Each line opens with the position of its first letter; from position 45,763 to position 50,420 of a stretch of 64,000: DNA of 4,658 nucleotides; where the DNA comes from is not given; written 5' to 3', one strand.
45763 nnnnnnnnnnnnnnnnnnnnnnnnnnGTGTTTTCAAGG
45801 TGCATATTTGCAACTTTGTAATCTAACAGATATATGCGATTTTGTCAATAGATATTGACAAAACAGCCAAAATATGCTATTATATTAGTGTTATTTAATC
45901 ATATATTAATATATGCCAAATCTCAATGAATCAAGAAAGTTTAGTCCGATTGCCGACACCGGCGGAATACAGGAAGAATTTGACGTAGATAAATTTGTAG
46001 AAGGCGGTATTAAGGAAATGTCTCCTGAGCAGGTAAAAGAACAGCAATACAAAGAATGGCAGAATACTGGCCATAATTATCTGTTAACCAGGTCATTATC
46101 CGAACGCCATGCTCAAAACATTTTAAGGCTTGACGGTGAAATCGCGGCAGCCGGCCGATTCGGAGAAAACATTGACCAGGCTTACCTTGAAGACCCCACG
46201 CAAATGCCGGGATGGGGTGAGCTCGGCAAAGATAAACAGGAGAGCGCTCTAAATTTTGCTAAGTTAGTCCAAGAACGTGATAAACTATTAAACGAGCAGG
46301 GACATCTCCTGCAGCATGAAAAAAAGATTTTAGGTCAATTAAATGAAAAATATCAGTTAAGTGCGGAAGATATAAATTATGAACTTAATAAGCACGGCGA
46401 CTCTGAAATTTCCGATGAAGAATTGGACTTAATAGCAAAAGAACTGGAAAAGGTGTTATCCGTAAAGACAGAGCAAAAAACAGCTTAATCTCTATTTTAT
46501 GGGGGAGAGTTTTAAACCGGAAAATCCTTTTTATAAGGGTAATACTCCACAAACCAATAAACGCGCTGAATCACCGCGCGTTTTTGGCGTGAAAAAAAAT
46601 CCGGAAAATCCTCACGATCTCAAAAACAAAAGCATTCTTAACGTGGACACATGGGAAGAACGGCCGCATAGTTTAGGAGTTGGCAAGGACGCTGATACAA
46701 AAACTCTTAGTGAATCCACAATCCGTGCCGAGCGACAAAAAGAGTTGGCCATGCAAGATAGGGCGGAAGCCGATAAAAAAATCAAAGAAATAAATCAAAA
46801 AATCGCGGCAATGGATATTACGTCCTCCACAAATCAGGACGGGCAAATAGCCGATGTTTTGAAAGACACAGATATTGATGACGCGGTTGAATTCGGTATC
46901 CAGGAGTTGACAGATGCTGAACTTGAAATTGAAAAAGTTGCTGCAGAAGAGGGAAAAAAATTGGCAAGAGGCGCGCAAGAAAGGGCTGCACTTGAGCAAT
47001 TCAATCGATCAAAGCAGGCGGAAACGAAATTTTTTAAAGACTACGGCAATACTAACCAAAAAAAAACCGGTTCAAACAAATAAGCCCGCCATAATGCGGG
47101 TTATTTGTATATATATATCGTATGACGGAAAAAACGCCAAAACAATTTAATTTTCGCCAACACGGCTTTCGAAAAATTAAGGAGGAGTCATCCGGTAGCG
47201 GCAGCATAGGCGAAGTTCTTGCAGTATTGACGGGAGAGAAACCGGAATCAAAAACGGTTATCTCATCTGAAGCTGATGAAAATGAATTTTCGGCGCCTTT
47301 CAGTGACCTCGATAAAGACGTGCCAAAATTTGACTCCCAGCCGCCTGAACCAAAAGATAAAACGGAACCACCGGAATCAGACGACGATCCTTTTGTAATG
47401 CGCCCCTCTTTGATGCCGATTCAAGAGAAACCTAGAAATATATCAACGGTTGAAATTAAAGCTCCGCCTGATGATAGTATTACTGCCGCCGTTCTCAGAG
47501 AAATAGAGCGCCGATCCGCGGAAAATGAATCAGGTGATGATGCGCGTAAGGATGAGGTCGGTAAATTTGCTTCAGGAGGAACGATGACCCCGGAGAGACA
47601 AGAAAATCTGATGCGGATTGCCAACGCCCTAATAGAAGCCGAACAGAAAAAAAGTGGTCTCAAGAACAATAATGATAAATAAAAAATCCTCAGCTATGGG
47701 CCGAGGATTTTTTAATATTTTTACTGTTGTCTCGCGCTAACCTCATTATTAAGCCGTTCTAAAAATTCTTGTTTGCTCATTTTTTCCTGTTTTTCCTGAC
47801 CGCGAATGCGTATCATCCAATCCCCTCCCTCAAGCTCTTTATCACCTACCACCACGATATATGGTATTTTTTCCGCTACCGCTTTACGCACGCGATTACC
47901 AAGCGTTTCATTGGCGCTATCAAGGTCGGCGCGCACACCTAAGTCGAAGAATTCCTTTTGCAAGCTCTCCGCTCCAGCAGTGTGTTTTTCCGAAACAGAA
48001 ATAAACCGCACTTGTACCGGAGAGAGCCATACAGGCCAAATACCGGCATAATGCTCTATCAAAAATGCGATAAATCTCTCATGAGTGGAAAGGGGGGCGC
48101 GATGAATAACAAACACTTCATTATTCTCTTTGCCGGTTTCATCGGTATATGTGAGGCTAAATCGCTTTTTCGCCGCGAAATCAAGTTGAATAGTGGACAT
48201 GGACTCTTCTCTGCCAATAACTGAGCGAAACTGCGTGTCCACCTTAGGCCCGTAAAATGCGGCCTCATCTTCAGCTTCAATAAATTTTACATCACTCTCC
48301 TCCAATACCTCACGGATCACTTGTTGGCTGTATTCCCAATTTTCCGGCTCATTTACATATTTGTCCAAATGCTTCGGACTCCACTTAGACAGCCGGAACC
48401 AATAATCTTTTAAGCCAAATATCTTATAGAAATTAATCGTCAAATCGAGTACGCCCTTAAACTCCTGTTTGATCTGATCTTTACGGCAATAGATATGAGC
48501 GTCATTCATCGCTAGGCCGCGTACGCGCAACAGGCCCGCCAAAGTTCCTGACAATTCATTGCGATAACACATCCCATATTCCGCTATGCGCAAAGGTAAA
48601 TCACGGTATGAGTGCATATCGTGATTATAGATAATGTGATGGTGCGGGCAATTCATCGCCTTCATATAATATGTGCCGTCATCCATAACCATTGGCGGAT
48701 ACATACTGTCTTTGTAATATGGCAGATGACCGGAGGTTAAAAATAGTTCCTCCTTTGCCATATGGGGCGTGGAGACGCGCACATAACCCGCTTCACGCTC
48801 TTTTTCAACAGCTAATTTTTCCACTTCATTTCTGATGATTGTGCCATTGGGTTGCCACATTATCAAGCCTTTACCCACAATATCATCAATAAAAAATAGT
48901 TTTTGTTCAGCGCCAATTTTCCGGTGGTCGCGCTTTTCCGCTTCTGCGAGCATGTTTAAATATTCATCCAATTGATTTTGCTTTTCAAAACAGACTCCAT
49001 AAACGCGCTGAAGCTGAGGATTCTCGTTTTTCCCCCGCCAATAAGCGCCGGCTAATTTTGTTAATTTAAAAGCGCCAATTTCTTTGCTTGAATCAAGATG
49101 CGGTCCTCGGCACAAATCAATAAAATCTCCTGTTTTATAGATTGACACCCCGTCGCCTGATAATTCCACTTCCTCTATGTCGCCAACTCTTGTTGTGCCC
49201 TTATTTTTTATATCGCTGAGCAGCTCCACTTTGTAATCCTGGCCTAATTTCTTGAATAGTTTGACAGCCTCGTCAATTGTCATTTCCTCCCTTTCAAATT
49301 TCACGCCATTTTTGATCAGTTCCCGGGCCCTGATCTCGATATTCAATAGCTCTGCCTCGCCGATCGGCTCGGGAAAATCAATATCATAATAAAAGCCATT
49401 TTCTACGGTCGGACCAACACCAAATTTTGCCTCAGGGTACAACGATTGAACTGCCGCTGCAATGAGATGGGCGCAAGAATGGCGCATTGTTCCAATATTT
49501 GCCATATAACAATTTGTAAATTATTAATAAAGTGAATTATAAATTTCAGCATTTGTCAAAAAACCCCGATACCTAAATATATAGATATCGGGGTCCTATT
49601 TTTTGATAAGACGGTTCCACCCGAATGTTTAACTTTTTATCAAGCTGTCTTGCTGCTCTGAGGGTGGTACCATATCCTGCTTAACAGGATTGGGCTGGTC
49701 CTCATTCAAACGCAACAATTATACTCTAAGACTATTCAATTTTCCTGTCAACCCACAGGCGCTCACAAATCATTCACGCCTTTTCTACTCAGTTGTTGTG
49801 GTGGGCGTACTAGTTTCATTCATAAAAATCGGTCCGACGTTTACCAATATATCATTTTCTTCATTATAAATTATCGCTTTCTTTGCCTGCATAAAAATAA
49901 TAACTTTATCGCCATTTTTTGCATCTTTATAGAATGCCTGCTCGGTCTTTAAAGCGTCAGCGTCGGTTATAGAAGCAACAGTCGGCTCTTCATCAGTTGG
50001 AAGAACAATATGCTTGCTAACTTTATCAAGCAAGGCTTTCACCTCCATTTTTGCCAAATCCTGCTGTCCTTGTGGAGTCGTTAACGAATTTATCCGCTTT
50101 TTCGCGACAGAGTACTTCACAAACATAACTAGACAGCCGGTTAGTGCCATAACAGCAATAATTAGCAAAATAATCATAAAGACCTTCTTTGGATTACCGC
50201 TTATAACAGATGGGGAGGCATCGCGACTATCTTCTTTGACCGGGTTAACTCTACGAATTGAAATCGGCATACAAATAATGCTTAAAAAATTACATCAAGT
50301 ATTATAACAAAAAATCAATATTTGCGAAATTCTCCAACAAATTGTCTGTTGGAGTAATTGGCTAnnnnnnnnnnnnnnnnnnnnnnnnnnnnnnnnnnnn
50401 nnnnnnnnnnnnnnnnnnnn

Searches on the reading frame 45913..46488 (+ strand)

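Call 58: search_protein_families(library=pfam, proteins=[window:45913-46488:+], max_evalue=1)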
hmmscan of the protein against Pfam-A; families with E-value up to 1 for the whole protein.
window:45913-46488:+ (191 aa): 1 family
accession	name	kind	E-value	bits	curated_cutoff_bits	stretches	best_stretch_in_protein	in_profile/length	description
PF06458.18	MucBP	-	0.088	14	23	1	126-160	7-42/63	MucBP domain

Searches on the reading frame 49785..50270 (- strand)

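Call 58: search_protein_families(library=pfam, proteins=[window:49785-50270:-], max_evalue=1)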
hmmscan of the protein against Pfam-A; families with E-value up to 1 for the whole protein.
window:49785-50270:- (161 aa): 3 families
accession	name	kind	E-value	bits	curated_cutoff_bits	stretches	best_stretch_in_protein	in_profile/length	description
PF18303.6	Saf_2TM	-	0.082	13.2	29.5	1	26-60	63-98/152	SAVED-fused 2TM effector domain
PF14584.11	DUF4446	-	0.089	13.2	27.4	1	31-84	2-54/150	Protein of unknown function (DUF4446)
PF05399.16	EVI2A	-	0.22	11.5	25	1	24-64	126-166/231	Ectropic viral integration site 2A protein (EVI2A)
